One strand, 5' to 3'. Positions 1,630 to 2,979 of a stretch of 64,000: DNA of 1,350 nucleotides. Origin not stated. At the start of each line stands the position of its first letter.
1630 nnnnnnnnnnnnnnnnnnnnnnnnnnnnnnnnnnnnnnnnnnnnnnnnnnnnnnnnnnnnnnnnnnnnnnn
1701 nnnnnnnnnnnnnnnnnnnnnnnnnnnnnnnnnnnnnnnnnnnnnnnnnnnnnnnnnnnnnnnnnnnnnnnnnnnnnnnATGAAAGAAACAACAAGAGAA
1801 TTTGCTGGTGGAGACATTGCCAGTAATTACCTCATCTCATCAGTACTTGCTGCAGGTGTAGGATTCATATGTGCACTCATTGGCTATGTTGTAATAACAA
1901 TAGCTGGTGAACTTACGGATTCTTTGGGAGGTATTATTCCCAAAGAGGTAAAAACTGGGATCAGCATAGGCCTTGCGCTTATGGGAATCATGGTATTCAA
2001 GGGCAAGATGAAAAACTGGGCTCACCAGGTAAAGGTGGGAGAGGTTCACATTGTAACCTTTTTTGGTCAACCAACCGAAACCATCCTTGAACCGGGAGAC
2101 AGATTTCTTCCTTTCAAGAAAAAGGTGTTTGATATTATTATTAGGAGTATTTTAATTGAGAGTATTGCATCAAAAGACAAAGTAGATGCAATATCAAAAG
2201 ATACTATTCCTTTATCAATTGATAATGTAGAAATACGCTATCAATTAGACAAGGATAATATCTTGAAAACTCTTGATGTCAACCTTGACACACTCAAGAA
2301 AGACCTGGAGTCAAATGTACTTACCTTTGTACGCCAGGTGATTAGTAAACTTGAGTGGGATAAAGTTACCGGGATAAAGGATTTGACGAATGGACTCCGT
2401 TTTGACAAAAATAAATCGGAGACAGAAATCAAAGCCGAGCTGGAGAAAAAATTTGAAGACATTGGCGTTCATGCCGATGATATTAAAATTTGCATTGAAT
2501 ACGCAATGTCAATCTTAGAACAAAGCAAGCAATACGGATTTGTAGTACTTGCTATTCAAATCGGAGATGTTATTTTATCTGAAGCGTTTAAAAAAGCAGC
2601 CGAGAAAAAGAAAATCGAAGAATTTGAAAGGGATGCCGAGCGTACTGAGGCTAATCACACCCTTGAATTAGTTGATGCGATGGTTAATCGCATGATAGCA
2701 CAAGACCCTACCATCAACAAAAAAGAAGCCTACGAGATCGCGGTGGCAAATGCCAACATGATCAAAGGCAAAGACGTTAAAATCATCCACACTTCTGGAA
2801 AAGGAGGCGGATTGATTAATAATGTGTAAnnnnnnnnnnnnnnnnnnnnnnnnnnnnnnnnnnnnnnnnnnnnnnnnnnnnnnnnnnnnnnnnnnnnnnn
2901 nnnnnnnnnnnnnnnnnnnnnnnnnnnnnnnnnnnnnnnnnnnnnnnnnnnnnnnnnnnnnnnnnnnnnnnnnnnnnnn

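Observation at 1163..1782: Duplicated 70-bp palindromic leader driving two adjacent membrane-protein genes (NfeD-like + SPFH)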

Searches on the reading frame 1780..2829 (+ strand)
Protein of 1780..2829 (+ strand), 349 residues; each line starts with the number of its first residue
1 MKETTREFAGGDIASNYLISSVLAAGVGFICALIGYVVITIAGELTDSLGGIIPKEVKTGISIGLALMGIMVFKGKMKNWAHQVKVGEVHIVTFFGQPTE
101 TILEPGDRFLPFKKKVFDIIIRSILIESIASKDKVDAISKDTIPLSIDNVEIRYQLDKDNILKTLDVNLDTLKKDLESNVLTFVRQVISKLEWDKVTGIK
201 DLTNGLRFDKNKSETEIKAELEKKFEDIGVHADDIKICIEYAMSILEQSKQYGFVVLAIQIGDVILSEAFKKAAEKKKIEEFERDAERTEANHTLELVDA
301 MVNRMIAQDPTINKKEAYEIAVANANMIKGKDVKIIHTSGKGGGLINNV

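Call 8: search_protein_families(library=pfam, proteins=[window:1780-2829:+], max_evalue=1)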
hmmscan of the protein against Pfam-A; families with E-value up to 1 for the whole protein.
window:1780-2829:+ (349 aa): 2 families
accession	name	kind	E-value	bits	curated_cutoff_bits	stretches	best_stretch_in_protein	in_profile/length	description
PF01145.31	Band_7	-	2.1e-12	47.9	23.6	1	83-291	2-172/176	SPFH domain / Band 7 family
PF04690.20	YABBY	-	0.14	13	28.6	0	302-324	36-58/69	YABBY protein, C-terminal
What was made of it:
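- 1780..2829 (+): Gene 2: a 349-aa membrane-anchored SPFH/Band 7 protein that is very divergent. Pfam PF01145, E 2.1e-12, 47.9 bits against a cut-off of 23.6 (call 8).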

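Call 13: find_homologous_proteins(query=window:1780-2829:+)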
Query window:1780-2829:+ (349 aa): 1 proteins with E <= 0.001 among 3275 candidates.
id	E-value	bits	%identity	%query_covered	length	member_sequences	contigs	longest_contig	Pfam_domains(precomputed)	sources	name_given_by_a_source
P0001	5.0e-139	481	100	67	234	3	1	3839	PF01145.32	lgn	-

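Call 17: find_encoding_contigs(protein=P0001, flank=10000)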
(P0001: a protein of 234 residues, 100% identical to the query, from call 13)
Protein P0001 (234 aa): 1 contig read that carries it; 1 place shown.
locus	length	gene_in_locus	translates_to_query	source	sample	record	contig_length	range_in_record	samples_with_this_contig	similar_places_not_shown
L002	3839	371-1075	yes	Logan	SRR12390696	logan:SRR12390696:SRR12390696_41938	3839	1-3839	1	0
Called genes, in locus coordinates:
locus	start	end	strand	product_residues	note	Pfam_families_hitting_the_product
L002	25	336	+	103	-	-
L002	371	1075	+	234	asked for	PF01145:Band_7 (faint)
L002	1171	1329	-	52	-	-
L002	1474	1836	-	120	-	-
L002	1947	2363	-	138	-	PF18895:T4SS_pilin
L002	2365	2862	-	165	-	PF04956:TrbC (weak), PF18895:T4SS_pilin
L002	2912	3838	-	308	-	?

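Call 24: search_protein_representatives(protein=window:1780-2829:+)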
Query: 349 residues. Proteins with E-value up to 0.001 (for the whole library): 6; up to 1e-10: 2; up to 1e-30: 1. The best 6 are listed.
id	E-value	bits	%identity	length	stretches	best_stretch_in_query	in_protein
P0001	1.6e-139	481.1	100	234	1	116-349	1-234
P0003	2.7e-23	99.2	31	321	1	64-348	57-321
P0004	1.2e-10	57.6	28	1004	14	289-320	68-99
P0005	1.3e-05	41.1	31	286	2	243-342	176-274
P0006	1.5e-04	37.6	27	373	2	32-166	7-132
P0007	5.3e-04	35.8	34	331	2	248-304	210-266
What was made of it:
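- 1780..2829 (+): Only 6 hits at E<=1e-3 among 1.84 billion representative proteins, the nearest 31% identical (call 24).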

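Call 26: find_encoding_contigs(protein=P0003, flank=5000)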
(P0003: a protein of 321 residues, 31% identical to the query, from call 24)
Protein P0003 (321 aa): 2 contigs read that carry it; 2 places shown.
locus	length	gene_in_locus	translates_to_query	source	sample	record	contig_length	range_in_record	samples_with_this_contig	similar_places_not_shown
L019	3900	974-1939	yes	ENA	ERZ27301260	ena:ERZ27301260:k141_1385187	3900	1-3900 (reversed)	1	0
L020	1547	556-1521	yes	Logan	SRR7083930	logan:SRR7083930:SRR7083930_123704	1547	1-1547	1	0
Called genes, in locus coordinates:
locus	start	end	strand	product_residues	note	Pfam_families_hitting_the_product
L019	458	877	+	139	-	-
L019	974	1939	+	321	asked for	PF01145:Band_7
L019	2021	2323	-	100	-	-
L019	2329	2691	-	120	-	PF18895:T4SS_pilin (weak)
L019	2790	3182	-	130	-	PF18895:T4SS_pilin (weak)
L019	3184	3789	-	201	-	PF18895:T4SS_pilin (weak)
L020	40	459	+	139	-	-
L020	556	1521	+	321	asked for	PF01145:Band_7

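Call 35: find_homologous_proteins(query=A3)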
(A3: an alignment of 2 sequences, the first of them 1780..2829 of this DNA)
Query A3 (2 sequences) (349 aa, profile of the alignment): 2 proteins with E <= 0.001 among 8000 candidates.
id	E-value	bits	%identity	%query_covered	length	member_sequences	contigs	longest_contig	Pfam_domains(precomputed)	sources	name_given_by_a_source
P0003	2.0e-166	572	27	95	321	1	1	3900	PF01145.32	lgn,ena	-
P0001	1.0e-124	434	100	67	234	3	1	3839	PF01145.32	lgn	-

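Call 36: find_encoding_contigs(protein=P0005, flank=4000, max_places=3)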
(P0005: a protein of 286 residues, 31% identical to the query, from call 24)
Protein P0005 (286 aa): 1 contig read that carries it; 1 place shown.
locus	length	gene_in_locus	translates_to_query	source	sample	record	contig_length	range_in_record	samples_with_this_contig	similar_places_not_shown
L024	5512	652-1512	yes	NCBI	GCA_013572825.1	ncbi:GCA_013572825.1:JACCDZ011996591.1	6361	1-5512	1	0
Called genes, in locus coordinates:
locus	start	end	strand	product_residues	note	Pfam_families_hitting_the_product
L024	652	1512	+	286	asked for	PF01145:Band_7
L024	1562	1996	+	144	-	-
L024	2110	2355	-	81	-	PF18895:T4SS_pilin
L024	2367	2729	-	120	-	PF18895:T4SS_pilin (weak)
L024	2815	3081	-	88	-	PF18895:T4SS_pilin (weak)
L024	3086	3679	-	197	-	PF18895:T4SS_pilin (weak)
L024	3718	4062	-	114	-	PF04956:TrbC (weak), PF18895:T4SS_pilin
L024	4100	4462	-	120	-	PF18895:T4SS_pilin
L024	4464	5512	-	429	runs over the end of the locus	PF13416:SBP_bac_8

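Call 37: find_encoding_contigs(protein=P0006, flank=4000, max_places=3)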
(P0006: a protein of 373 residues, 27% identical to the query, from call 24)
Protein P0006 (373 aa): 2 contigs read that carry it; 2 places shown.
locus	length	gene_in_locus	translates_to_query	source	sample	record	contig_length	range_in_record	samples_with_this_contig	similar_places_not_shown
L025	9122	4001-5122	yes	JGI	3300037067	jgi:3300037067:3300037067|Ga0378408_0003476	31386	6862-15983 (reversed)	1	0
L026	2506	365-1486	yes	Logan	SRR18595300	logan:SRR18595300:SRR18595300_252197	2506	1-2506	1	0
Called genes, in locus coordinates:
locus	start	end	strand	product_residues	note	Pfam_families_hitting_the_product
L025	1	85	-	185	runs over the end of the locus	PF01936:NYN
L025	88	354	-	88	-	PF00312:Ribosomal_S15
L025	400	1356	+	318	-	PF02899:Phage_int_SAM_1, PF13102:Phage_int_SAM_5 (weak), PF13495:Phage_int_SAM_4, PF00589:Phage_integrase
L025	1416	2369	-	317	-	-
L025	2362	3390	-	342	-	PF01136:Peptidase_U32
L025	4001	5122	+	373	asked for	PF01145:Band_7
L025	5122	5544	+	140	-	-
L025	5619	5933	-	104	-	PF18895:T4SS_pilin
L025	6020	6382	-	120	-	PF04956:TrbC (weak), PF18895:T4SS_pilin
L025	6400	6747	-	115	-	PF18895:T4SS_pilin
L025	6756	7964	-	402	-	PF01547:SBP_bac_1, PF13416:SBP_bac_8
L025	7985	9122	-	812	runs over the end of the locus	PF00521:DNA_topoisoIV, PF03989:DNA_gyraseA_C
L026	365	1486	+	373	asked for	PF01145:Band_7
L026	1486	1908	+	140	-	-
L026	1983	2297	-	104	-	PF18895:T4SS_pilin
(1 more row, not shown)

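Call 38: find_encoding_contigs(protein=P0007, flank=4000, max_places=3)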
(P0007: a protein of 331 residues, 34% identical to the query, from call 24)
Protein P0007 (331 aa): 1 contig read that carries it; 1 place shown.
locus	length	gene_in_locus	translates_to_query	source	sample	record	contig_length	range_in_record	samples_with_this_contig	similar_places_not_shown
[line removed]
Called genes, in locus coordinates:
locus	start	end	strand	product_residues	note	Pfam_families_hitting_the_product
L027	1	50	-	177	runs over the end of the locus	PF01936:NYN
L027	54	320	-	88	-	PF00312:Ribosomal_S15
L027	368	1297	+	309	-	PF02899:Phage_int_SAM_1, PF13102:Phage_int_SAM_5 (weak), PF13495:Phage_int_SAM_4, PF00589:Phage_integrase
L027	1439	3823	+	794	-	PF01564:Spermine_synth, PF04389:Peptidase_M28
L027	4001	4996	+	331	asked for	PF01145:Band_7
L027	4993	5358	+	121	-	-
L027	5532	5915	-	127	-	PF18895:T4SS_pilin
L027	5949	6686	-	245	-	PF19607:DUF6112 (faint), PF18895:T4SS_pilin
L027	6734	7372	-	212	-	PF18895:T4SS_pilin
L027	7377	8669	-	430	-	PF01547:SBP_bac_1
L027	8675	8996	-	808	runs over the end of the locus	PF00521:DNA_topoisoIV, PF03989:DNA_gyraseA_C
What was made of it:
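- Closest known: NfeD-SPFH. Same: This pairing recurs in distant CPR relatives (calls 26, 36-38).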

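Call 53: search_protein_families(library=ncbifam, proteins=[window:1780-2829:+, L019:458-877:+], max_evalue=1)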
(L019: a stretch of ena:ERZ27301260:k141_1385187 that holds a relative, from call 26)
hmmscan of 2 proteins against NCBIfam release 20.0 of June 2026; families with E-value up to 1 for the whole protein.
window:1780-2829:+ (349 aa): 3 families
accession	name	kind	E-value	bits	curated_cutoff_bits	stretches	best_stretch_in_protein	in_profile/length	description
NF003380.0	PRK04457.1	equivalog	0.012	14.6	304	1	255-314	204-261/265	polyamine aminopropyltransferase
NF010570.0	PRK13963.1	equivalog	0.013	14.8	274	1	253-306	112-165/261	rRNA maturation RNase YbeY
NF047613.1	LIC11625_fam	exception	0.17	11.7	160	1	162-204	37-79/140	LIC11625 family surface-exposed protein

L019:458-877:+ (139 aa): 2 families
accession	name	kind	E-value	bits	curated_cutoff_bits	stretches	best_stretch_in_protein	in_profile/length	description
TIGR01147.1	V_ATP_synt_G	equivalog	0.046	14.2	56.95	1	27-65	72-110/113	V-type ATPase subunit G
NF033703.1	transcr_KstR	equivalog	0.096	12.3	280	1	8-85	39-114/185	cholesterol catabolism transcriptional regulator KstR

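Call 54: search_protein_families(library=padloc, proteins=[window:1780-2829:+, L019:458-877:+], max_evalue=1)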
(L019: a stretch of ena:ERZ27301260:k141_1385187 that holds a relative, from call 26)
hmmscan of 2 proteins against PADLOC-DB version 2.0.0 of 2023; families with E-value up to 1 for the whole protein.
window:1780-2829:+ (349 aa): 2 families
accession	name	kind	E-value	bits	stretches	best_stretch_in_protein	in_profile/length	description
PDLC01856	CARF3--CARF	-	0.0021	16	1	220-285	39-104/194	-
PDLC01259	Cas7e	-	0.0046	15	1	212-323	76-174/309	CAS-I-E; effector_G7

L019:458-877:+ (139 aa): 0 families

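Call 61: search_protein_families(library=pfam, proteins=[L019:458-877:+, L024:1562-1996:+, L025:5122-5544:+, L027:4993-5358:+, P0003], max_evalue=1)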
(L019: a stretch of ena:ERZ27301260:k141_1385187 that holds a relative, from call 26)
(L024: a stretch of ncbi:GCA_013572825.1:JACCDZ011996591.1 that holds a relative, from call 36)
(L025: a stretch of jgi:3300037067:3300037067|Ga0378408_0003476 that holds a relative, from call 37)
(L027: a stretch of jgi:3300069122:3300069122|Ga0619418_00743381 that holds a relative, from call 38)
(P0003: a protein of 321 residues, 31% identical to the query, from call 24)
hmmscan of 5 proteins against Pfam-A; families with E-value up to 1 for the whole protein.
L019:458-877:+ (139 aa): 0 families

L024:1562-1996:+ (144 aa): 1 family
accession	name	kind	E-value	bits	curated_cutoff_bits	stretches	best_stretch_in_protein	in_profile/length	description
PF14851.11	FAM176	-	0.08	13.2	31.5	1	10-55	31-76/152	FAM176 family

L025:5122-5544:+ (140 aa): 3 families
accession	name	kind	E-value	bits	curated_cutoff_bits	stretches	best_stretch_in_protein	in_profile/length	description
PF20187.3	DUF6550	-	0.0041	17.8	27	1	3-65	7-69/190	Family of unknown function (DUF6550)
PF15016.13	C5orf34_C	-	0.038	14.2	27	1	79-114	8-43/82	C5orf34 C-terminal domain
PF13800.11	Sigma_reg_N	-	0.079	13.7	26.3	1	5-70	10-70/91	Sigma factor regulator N-terminal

L027:4993-5358:+ (121 aa): 0 families

P0003 (321 aa): 2 families
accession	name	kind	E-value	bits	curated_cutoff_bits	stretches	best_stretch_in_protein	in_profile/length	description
PF01145.31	Band_7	-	2.4e-11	44.4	23.6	1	78-264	3-170/176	SPFH domain / Band 7 family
PF23740.1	Ig_ZP2_3rd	-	0.22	12.1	27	1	105-153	11-61/93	Zona pellucida sperm-binding protein 2, Ig-like domain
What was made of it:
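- On NfeD (gene 1): NCBIfam gave no NfeD hit for gene 1 or its L019 ortholog (calls 8, 53, 61).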

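Call 67: list_cluster_members(proteins=[P0001, P0002, window:1780-2829:+, window:1230-1622:+, P0003, L019:458-877:+])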
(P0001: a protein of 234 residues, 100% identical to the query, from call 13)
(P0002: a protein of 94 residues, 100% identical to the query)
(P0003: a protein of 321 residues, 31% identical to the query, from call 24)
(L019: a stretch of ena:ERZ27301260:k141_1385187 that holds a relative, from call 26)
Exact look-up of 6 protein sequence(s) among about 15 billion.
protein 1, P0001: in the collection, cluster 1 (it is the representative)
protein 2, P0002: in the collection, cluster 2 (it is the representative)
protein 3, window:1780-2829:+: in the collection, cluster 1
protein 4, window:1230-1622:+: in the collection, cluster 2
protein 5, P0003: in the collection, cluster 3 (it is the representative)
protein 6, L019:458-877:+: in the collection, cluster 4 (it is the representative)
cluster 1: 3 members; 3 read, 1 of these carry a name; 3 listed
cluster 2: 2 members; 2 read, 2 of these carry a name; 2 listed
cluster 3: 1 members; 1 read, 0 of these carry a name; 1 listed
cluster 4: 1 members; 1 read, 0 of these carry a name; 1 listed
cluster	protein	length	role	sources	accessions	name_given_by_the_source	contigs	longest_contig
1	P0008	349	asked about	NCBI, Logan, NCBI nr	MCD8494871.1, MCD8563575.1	MAG: hypothetical protein LRY46_02015 [Candidatus Pacebacteria bacterium] | hypothetical protein [Candidatus Paceibacterota bacterium]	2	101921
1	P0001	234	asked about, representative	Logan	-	-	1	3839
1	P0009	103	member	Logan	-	-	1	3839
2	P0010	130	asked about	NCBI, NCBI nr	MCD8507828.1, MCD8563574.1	MAG: hypothetical protein LRY44_01010 [Candidatus Pacebacteria bacterium] | hypothetical protein [Candidatus Paceibacterota bacterium]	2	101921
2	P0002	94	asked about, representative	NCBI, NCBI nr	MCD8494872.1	MAG: hypothetical protein LRY46_02020 [Candidatus Pacebacteria bacterium] | hypothetical protein [Candidatus Paceibacterota bacterium]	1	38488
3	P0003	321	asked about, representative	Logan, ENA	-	-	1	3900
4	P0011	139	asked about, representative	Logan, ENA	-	-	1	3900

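Call 68: find_related_loci(query=A3, collection=viral_contigs, flank=3000)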
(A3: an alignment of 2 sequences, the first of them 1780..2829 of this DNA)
Query A3 (349 aa) in viral_contigs; peptide patterns used: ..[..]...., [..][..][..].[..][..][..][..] (x = any residue, [..] = any of these).
117 stretches matched a pattern, but none encodes a relative of the query by tblastn (E <= 1e-3).
